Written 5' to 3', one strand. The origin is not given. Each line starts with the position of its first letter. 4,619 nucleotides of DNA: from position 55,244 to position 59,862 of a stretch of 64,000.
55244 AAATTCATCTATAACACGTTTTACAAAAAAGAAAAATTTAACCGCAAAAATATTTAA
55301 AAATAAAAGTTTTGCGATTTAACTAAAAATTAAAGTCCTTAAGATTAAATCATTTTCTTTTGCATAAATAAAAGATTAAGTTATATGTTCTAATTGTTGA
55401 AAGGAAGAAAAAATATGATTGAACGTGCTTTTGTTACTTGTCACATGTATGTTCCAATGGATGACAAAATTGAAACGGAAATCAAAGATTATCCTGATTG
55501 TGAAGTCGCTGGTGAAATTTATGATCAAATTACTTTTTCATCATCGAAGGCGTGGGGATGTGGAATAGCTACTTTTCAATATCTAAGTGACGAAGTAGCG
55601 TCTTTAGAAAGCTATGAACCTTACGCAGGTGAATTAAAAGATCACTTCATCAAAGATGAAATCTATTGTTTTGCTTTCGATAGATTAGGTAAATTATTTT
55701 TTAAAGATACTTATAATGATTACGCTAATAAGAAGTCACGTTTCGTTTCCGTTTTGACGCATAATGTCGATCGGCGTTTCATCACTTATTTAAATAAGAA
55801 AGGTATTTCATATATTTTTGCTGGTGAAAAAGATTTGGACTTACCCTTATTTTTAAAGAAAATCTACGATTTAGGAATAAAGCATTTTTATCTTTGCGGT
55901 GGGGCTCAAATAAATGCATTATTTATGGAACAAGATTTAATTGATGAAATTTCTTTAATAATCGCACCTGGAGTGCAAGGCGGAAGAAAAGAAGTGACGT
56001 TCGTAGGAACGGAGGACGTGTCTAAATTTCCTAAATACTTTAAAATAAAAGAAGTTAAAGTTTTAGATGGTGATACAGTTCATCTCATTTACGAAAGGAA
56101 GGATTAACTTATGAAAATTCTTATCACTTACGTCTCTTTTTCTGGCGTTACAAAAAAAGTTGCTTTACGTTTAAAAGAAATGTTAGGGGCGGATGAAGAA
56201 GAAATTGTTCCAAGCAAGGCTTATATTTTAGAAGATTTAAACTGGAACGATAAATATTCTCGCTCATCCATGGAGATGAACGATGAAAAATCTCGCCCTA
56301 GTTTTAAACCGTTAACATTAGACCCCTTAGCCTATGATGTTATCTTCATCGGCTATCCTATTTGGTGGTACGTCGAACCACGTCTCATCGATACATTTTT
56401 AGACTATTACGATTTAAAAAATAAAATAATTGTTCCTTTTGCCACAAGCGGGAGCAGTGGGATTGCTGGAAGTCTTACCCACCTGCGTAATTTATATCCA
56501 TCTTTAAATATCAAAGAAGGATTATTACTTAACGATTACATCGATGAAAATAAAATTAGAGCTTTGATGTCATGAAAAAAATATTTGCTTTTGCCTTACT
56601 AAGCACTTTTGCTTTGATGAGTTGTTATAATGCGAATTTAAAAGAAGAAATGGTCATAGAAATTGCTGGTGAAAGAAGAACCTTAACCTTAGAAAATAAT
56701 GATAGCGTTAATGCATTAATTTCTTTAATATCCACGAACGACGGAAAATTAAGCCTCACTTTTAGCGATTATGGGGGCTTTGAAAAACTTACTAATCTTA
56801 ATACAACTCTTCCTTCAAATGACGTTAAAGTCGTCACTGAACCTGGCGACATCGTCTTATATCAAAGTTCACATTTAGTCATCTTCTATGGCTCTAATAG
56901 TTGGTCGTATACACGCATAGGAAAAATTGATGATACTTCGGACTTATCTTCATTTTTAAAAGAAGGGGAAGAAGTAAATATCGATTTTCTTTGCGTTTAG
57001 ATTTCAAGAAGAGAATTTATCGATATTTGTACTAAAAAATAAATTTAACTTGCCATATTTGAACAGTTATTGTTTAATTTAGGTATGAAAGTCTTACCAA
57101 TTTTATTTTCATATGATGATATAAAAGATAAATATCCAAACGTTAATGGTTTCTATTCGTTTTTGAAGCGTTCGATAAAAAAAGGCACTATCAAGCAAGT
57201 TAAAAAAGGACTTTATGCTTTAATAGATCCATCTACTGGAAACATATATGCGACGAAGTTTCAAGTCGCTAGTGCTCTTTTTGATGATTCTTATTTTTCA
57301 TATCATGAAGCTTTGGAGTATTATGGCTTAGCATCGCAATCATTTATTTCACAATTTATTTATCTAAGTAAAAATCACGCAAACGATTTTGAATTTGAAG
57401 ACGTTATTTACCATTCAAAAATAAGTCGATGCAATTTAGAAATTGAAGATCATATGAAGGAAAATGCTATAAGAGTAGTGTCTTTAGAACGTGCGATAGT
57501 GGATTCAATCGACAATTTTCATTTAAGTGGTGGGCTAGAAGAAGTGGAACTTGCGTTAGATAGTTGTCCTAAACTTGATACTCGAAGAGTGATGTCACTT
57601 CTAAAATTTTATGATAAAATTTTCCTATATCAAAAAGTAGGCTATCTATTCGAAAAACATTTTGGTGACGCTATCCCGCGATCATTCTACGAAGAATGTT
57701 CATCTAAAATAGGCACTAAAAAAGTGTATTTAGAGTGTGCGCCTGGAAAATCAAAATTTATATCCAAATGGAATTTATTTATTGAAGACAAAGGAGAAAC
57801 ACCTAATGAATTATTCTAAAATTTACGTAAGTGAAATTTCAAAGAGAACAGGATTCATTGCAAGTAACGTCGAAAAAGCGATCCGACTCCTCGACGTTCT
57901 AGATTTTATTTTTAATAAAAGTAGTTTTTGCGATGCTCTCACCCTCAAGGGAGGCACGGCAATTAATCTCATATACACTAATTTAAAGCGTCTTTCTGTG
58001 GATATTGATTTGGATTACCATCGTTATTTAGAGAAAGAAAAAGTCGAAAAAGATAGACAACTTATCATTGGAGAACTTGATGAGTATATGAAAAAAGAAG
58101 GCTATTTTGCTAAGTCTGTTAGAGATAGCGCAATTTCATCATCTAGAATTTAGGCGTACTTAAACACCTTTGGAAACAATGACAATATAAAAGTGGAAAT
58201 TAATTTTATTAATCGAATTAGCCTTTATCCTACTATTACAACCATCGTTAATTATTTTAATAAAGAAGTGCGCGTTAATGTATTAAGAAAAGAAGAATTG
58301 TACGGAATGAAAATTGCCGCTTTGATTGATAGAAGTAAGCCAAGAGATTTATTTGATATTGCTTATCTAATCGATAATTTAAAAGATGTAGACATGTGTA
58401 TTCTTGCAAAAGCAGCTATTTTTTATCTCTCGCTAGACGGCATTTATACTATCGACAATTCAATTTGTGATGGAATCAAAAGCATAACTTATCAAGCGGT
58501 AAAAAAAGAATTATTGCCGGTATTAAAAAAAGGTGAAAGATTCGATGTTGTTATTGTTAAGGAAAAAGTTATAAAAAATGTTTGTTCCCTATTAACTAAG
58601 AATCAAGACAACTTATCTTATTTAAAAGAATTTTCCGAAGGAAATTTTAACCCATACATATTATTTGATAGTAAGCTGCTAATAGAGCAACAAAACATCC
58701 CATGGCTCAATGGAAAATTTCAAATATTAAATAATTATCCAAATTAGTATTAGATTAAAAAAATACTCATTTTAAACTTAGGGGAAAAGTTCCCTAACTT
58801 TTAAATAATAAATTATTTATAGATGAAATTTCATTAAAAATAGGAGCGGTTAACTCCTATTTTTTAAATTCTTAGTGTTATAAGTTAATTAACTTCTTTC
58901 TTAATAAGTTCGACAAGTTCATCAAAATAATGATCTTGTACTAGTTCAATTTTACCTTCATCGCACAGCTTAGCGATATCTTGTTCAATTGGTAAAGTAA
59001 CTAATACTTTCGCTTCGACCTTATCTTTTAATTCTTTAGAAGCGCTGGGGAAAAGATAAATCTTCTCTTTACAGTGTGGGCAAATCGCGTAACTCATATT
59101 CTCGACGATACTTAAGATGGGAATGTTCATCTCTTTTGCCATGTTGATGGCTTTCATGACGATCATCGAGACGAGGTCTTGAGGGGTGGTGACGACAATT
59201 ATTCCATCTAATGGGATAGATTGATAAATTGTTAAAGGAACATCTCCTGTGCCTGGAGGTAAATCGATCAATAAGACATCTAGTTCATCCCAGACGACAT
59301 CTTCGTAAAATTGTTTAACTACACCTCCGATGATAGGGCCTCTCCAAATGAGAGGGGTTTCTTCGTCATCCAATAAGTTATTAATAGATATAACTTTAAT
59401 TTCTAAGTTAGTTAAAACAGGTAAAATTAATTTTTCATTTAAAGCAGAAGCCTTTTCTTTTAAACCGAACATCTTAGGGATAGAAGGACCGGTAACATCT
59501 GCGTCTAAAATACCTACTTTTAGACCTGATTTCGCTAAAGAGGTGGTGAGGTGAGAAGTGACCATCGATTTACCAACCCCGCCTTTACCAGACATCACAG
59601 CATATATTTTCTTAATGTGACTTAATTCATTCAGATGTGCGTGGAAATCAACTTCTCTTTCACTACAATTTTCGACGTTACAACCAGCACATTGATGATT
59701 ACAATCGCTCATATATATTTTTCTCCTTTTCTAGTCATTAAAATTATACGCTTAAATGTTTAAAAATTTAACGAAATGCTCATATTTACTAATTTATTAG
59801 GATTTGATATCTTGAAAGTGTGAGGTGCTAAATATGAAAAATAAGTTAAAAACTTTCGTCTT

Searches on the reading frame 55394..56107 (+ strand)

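Call 69: search_protein_families(library=pfam, proteins=[window:55394-56107:+], max_evalue=0.001)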
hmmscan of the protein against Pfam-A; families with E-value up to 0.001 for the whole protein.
window:55394-56107:+ (237 aa): 1 family
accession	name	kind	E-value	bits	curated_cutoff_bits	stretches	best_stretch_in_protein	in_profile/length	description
PF01872.23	RibD_C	-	2.8e-11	44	24.1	1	126-228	106-195/197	RibD C-terminal domain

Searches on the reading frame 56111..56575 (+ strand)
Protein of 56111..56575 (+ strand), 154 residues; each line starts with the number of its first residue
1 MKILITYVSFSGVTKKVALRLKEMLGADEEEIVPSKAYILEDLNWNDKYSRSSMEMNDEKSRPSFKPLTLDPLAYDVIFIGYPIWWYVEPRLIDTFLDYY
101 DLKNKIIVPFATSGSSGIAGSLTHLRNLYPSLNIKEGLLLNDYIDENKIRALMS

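Call 69: search_protein_families(library=pfam, proteins=[window:56111-56575:+], max_evalue=0.001)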
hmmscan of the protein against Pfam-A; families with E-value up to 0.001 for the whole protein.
window:56111-56575:+ (154 aa): 1 family
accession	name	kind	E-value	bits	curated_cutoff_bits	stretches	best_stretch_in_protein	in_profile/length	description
PF12682.12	Flavodoxin_4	-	4.3e-51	172.9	24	1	2-151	1-150/155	Flavodoxin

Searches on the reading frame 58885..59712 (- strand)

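Call 69: search_protein_families(library=pfam, proteins=[window:58885-59712:-], max_evalue=0.001)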
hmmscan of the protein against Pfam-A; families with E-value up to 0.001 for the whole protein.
window:58885-59712:- (275 aa): 5 families
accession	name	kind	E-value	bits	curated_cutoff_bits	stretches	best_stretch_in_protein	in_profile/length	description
PF10609.15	ParA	-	1.4e-88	296.9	27.1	1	33-260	2-229/246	NUBPL iron-transfer P-loop NTPase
PF01656.29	CbiA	-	3.8e-10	40.2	25.4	1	38-117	2-54/125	CobQ/CobB/MinD/ParA nucleotide binding domain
PF09140.17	MipZ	-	1.6e-07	31.4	20.7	1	40-120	6-85/262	ATPase MipZ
PF13614.12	AAA_31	-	2.4e-06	28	27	1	35-100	2-63/177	AAA domain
PF02374.21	ArsA_ATPase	-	0.00013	21.8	24.3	1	39-90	5-55/305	Anion-transporting ATPase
